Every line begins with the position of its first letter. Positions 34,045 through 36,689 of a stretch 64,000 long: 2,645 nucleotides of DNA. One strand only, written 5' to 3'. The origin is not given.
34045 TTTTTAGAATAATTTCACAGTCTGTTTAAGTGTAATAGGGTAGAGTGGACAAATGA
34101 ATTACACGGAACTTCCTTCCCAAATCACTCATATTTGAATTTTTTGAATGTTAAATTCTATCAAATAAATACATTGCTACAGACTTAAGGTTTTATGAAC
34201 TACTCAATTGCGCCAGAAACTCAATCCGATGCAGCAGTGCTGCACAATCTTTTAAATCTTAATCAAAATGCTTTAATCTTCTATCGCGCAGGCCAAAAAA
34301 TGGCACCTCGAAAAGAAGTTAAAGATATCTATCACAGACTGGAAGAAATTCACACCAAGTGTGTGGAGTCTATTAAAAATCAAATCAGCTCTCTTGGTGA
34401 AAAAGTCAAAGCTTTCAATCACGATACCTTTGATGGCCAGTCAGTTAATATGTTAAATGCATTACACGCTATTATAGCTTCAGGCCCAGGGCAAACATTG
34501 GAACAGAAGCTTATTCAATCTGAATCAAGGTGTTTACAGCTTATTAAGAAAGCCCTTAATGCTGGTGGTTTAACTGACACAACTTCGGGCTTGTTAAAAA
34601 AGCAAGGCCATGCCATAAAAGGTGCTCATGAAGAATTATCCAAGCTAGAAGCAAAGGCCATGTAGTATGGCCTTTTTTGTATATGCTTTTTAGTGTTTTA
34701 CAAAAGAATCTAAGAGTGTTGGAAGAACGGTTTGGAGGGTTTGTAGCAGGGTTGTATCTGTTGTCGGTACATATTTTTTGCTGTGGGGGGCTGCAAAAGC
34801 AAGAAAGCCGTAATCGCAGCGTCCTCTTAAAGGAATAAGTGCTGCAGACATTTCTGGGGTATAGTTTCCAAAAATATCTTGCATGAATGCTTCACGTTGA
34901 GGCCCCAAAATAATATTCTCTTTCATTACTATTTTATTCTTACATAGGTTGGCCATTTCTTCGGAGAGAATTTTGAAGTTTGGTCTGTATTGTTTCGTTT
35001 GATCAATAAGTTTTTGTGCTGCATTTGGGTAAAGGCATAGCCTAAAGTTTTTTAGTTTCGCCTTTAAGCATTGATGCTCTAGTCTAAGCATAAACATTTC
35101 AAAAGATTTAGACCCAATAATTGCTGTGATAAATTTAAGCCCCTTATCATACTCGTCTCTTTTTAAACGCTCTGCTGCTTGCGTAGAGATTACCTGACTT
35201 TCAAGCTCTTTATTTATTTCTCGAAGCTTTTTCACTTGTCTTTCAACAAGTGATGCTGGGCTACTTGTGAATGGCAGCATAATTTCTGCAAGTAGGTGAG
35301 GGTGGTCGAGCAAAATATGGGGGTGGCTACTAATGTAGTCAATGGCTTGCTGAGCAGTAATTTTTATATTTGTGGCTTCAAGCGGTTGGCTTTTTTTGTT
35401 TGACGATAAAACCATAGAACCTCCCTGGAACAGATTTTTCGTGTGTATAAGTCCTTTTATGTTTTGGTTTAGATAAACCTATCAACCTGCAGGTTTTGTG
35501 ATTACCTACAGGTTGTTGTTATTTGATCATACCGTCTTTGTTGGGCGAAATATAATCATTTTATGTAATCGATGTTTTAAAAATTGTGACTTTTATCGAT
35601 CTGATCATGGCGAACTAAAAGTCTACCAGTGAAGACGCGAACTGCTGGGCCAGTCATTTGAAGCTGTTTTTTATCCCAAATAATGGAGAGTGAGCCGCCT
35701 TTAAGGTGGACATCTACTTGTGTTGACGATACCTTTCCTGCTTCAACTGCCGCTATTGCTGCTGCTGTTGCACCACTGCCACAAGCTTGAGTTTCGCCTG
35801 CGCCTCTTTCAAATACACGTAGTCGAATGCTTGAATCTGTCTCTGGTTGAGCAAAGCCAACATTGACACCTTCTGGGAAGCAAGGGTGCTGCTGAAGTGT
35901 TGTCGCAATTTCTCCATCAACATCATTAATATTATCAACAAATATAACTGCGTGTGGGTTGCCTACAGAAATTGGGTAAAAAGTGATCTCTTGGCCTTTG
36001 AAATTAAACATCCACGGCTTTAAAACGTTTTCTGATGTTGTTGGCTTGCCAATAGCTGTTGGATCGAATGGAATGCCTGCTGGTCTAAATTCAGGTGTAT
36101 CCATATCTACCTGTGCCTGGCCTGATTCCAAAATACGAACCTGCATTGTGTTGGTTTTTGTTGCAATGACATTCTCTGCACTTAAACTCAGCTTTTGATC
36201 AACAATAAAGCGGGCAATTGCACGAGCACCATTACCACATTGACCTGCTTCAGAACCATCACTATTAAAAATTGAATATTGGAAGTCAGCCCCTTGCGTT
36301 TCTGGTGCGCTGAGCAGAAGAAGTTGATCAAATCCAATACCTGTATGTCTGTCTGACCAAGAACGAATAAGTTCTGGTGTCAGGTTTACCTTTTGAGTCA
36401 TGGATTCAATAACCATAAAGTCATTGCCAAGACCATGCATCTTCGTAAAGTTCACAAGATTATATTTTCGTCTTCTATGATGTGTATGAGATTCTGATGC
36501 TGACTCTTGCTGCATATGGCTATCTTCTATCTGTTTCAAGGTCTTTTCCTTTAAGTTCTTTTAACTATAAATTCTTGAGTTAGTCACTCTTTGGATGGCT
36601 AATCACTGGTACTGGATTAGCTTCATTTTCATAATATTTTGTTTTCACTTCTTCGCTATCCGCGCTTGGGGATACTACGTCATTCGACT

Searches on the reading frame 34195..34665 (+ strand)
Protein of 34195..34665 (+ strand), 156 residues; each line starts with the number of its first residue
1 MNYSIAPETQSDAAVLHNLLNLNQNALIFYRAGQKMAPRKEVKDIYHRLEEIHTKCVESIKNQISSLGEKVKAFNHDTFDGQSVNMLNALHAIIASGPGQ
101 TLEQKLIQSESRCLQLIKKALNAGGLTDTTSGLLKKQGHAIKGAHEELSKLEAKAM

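Call 24: search_protein_families(library=pfam, proteins=[window:34195-34665:+], max_evalue=0.001)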
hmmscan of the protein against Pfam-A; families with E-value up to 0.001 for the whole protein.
window:34195-34665:+ (156 aa): 1 family
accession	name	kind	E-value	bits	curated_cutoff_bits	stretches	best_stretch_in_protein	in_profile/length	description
PF09537.16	DUF2383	-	4.6e-06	27.2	30.8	1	15-122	5-110/111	Domain of unknown function (DUF2383)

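Call 86: search_protein_families(library=ncbifam, proteins=[window:34195-34665:+], max_evalue=0.01)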
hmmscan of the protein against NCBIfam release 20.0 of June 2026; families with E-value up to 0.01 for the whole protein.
window:34195-34665:+ (156 aa): 0 families

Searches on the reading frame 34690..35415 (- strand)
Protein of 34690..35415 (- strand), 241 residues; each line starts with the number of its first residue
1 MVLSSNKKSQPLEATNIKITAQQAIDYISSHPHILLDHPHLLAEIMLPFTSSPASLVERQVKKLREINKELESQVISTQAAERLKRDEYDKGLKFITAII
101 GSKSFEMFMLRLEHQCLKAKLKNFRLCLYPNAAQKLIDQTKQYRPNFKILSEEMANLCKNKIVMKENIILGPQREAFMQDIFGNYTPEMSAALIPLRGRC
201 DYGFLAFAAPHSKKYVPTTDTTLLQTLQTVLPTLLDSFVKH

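Call 24: search_protein_families(library=pfam, proteins=[window:34690-35415:-], max_evalue=0.001)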
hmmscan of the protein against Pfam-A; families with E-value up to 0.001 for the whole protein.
window:34690-35415:- (241 aa): 1 family
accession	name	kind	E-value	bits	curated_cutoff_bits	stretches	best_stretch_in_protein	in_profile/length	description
PF04340.18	DUF484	-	1.4e-21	77.7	24.2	1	16-239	3-218/219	Protein of unknown function, DUF484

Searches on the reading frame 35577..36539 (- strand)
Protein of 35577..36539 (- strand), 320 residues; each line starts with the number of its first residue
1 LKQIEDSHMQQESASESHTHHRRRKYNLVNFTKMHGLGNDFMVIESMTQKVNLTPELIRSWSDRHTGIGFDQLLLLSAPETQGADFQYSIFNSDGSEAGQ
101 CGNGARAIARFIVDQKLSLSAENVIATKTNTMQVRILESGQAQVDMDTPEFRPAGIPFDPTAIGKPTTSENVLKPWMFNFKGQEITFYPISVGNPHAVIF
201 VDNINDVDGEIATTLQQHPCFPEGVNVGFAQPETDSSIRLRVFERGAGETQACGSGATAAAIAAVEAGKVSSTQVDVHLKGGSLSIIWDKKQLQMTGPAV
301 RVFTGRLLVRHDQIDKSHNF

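Call 24: search_protein_families(library=pfam, proteins=[window:35577-36539:-], max_evalue=0.001)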
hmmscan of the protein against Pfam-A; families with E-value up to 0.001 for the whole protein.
window:35577-36539:- (320 aa): 1 family
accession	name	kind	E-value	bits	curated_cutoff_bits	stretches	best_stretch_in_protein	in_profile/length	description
PF01678.24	DAP_epimerase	-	1.8e-55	186.6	34.7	2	190-302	3-121/121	Diaminopimelate epimerase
